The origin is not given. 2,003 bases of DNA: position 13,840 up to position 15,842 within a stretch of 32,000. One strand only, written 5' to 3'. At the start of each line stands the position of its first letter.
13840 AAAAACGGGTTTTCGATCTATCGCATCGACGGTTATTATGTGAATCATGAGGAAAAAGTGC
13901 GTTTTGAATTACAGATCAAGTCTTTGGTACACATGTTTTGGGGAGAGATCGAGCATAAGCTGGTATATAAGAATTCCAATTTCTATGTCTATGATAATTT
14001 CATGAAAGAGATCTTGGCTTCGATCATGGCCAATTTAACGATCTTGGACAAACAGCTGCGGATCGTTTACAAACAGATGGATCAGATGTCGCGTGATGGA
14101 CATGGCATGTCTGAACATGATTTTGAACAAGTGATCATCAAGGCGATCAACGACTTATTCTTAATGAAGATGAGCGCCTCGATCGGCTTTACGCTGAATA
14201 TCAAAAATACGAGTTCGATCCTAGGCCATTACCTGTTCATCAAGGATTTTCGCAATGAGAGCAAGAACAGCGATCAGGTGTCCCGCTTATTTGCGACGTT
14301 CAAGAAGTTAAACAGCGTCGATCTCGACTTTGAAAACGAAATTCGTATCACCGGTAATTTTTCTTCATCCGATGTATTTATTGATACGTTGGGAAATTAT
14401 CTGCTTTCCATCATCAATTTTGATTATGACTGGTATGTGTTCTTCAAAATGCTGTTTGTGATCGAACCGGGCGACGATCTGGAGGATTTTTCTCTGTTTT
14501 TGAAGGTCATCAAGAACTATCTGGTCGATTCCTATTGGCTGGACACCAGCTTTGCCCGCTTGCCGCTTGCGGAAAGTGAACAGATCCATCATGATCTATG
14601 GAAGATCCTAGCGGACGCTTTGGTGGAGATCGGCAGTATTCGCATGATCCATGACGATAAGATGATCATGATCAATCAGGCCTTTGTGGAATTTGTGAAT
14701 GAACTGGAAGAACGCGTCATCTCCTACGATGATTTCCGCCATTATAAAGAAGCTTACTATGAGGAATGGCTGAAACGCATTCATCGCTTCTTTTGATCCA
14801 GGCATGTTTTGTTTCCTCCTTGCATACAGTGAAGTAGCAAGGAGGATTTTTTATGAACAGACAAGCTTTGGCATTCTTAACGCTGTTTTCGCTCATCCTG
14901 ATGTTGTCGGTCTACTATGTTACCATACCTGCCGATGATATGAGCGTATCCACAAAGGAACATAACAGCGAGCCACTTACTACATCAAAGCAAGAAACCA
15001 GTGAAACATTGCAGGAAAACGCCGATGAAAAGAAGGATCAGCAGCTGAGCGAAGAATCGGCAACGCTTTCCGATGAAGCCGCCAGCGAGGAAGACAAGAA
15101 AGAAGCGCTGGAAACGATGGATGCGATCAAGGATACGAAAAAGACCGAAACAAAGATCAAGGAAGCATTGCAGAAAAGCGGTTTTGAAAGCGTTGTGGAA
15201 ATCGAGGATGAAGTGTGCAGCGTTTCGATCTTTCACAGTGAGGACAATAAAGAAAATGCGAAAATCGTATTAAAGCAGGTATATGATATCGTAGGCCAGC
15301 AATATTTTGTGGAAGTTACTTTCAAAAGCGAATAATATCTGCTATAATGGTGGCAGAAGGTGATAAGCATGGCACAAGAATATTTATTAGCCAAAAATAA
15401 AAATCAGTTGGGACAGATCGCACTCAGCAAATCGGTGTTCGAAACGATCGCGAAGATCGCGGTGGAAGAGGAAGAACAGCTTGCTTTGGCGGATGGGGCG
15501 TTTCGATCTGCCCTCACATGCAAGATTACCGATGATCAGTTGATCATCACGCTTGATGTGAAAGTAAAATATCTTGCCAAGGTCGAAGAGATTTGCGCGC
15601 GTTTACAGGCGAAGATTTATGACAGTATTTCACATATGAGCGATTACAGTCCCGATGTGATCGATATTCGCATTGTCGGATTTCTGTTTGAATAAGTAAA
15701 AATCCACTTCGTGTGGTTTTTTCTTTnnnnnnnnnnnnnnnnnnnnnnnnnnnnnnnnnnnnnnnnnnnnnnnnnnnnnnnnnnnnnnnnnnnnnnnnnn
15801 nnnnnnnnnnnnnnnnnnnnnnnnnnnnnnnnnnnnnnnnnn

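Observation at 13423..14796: Divergent small-alarmone-synthetase-like domain fused to a ~270-aa unknown C-terminal domain, placed after truB-ribF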

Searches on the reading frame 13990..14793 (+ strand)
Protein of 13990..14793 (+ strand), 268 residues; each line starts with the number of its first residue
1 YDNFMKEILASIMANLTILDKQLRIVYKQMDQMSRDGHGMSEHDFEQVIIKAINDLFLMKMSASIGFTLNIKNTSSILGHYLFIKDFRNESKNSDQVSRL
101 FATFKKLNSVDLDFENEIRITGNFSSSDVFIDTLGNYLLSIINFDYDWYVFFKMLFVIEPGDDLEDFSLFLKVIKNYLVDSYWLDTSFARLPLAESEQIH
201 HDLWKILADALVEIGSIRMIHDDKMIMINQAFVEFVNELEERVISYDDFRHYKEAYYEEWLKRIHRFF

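Call 36: search_solved_structures(query=A2, max_evalue=10, show_alignments=2)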
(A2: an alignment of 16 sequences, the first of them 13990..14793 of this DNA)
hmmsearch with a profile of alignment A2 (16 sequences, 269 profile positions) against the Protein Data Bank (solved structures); distinct sequences matched with E-value up to 10: 3.
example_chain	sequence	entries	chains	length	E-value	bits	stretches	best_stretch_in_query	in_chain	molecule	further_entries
3oon_A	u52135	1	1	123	0.25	14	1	87-151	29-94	Outer membrane protein (Tpn50)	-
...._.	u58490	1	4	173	0.43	13.2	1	107-165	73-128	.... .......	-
3f1z_A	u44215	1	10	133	1.1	11.9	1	59-97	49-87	putative nucleic acid-binding lipoprotein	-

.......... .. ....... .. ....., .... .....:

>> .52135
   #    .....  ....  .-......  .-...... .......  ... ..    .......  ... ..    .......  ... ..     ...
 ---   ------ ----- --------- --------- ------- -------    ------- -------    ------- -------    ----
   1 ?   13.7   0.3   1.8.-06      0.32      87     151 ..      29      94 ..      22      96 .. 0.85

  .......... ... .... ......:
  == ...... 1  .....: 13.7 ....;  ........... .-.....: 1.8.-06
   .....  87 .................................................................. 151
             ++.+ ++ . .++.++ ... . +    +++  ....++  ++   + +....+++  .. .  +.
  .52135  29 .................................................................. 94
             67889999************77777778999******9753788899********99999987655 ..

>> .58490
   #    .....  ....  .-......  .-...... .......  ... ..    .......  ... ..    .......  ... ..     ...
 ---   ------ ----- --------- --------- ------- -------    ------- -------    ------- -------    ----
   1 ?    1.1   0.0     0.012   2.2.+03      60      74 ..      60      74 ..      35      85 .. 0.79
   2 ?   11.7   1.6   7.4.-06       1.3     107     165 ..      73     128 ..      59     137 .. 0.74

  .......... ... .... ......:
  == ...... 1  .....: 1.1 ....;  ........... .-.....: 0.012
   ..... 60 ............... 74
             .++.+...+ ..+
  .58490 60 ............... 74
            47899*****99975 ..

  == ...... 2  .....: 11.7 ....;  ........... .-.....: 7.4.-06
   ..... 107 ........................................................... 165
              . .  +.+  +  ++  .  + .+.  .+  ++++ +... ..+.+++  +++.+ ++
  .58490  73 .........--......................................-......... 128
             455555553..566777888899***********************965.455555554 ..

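Call 37: search_protein_families(library=pfam, proteins=[window:13990-14793:+], max_evalue=1)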
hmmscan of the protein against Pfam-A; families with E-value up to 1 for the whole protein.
window:13990-14793:+ (268 aa): 0 families

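Call 39: predict_structure(alignment_id=A2)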
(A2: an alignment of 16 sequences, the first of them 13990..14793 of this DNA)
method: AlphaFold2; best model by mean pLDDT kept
length: 268 residues; sequences in the alignment: 16
mean_pLDDT: 73.5   pTM: 0.66
mean pLDDT of the five models: 73.5, 73.5, 71.2, 71.1, 71.1
residues with pLDDT >= 90: 71; 70-90: 78; 50-70: 94; < 50: 25
segments of 3 or more residues with pLDDT < 50: 3-16, 65-67, 90-94
pLDDT, mean of each block of 10 residues (from residue 1): 45 48 54 52 55 60 53 61 60 53 62 75 85 92 84 72 75 87 86 92 95 87 87 93 92 94 91
secondary structure, 60 per line:
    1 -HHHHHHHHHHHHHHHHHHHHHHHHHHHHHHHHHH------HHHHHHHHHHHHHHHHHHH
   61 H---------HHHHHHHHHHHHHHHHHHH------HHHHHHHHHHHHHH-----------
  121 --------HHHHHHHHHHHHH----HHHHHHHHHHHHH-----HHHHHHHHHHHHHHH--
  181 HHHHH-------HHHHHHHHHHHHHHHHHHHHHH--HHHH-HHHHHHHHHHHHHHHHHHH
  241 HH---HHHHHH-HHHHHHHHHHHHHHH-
elements in order: H2-35 H42-61 H71-89 H96-109 H129-141 H146-158 H164-178 H181-185 H193-214 H217-220 H222-242 H246-251 H253-267

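Call 42: fold_search(model_id=the predicted structure, library=pdb)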
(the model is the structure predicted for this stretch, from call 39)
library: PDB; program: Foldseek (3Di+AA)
matches with E <= 10: 190; with E <= 0.001: 0
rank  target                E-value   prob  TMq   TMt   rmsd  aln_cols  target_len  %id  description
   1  5cwg                  5.9e-01  0.35  0.22  0.29  17.8       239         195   10  Crystal structure of de novo designed helical repeat protein DHR10 (released 2015-12-16)
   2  7unh_A                7.8e-01  0.12  0.17  0.18  18.1       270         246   10  De novo designed chlorophyll dimer protein in apo state, SP2 (released 2023-04-19)
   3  4pgr                  9.8e-01  0.06  0.13  0.15  20.7       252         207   11  Crystal structure of YetJ from Bacillus Subtilis at pH 8 (released 2014-06-04)
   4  8wc3_R                9.8e-01  0.06  0.13  0.13  20.3       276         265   12  Cryo-EM structure of the SEP363856-bound mTAAR1-Gs complex (released 2023-12-27)
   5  4w8k_B                1.1e+00  0.06  0.12  0.12  19.1       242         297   12  Crystal structure of a putative Cas1 enzyme from Vibrio phage ICP1 (released 2014-09-17)
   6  7unh_B                1.2e+00  0.09  0.18  0.19  15.7       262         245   10  De novo designed chlorophyll dimer protein in apo state, SP2 (released 2023-04-19)
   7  7ptx                  1.4e+00  0.08  0.17  0.06  20.4       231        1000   14  Alpha-latrocrustotoxin monomer (released 2021-12-08)
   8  9eks_A                1.4e+00  0.06  0.14  0.09  20.3       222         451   16  ML2-SA1 bound TRPML1-V432A/A433G in a partially open state (released 2025-06-18)
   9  7udj_H                1.6e+00  0.14  0.20  0.25  14.0       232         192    8  Crystal structure of designed helical repeat protein RPB_PEW3_R4 bound to PAWx4 peptide (released 2023-03-22)
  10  6ivp_A                1.7e+00  0.06  0.15  0.15  26.2       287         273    9  Crystal structure of a membrane protein P262A (released 2019-11-06)
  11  9kpz_B                1.7e+00  0.03  0.10  0.11  25.7       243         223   14  Structure of TolQRA complex at pH 5.4 from E.coli (released 2026-03-04)
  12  7u8o_S                1.8e+00  0.11  0.20  0.22  12.8       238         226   12  Structure of porcine V-ATPase with mEAK7 and SidK, Rotary state 2 (released 2022-07-06)
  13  8s5r_B                2.0e+00  0.06  0.14  0.16  22.1       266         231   11  Structure of the Chlamydia pneumoniae effector SemD (released 2024-08-07)
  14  3qwl                  2.1e+00  0.05  0.15  0.15  18.1       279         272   11  Crystal structure of human TBC1 domain family member 7 (released 2011-06-01)
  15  6nq7                  2.1e+00  0.08  0.18  0.21  19.9       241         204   11  Crystal structure of YetJ from Bacillus Subtilis crystallized in lipidic cubic phase (released 2019-04-17)
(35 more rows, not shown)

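Call 58: fold_search(model_id=the predicted structure, library=viral)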
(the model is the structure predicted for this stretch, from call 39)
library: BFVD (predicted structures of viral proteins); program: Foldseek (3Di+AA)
matches with E <= 10: 152; with E <= 0.001: 0
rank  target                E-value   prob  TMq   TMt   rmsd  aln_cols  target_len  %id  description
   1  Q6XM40                1.4e-01  0.15  0.13  0.12  22.3       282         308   11  FirrV-1-A47 [Feldmannia irregularis virus a]
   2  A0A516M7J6            5.7e-01  0.09  0.13  0.12  20.0       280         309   11  (no name in the UniProt tables at hand)
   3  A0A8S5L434            1.1e+00  0.05  0.11  0.07  19.3       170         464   12  Maturation protein [ssRNA phage SRR6960799_13]
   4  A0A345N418            1.6e+00  0.06  0.17  0.16  19.6       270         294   13  (no name in the UniProt tables at hand)
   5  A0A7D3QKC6            1.7e+00  0.06  0.17  0.10  22.3       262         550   14  (no name in the UniProt tables at hand)
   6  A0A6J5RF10            1.7e+00  0.04  0.14  0.13  16.4       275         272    8  Uncharacterized protein [uncultured Caudovirales phage]
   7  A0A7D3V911            1.7e+00  0.03  0.11  0.13  20.5       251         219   11  Uncharacterized protein [Fadolivirus FV1/VV64]
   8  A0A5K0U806            1.9e+00  0.12  0.25  0.27  15.8       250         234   12  Uncharacterized protein [Yasminevirus sp. GU-2018]
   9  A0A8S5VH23            1.9e+00  0.08  0.18  0.19  19.6       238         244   13  Uncharacterized protein [Myoviridae sp. ctkfK18]
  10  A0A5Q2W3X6            2.0e+00  0.08  0.15  0.20  13.9       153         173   17  (no name in the UniProt tables at hand)
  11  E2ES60                2.0e+00  0.06  0.16  0.12  19.0       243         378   12  Latent membrane protein 2A (Fragment) [Epstein-Barr virus (strain GD1)]
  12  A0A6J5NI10            2.1e+00  0.02  0.10  0.06  46.5       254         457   10  Uncharacterized protein [uncultured Caudovirales phage]
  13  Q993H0                2.1e+00  0.02  0.12  0.08  21.3       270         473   12  ORF40 [callitrichine gammaherpesvirus 3]
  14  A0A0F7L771            2.3e+00  0.03  0.11  0.06  19.6       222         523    9  Phage head morphogenesis domain-containing protein [uncultured marine virus]
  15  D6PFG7                2.6e+00  0.18  0.19  0.22  11.8       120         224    7  (no name in the UniProt tables at hand)
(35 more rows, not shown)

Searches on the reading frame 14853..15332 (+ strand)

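Call 9: search_protein_families(library=pfam, proteins=[window:14853-15332:+], max_evalue=0.001)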
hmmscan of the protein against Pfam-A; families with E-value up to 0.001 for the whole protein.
window:14853-15332:+ (160 aa): 1 family
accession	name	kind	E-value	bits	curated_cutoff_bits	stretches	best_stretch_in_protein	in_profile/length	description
PF12685.13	SpoIIIAH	-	1.3e-07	32.2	30.6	1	39-149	73-180/191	SpoIIIAH-like protein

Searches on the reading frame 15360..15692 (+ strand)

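Call 9: search_protein_families(library=pfam, proteins=[window:15360-15692:+], max_evalue=0.001)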
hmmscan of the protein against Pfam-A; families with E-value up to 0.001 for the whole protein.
window:15360-15692:+ (111 aa): 1 family
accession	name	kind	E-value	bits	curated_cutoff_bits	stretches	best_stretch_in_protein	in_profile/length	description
PF03780.18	Asp23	-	2.1e-08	35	28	1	17-107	2-106/108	Asp23 family, cell envelope-related function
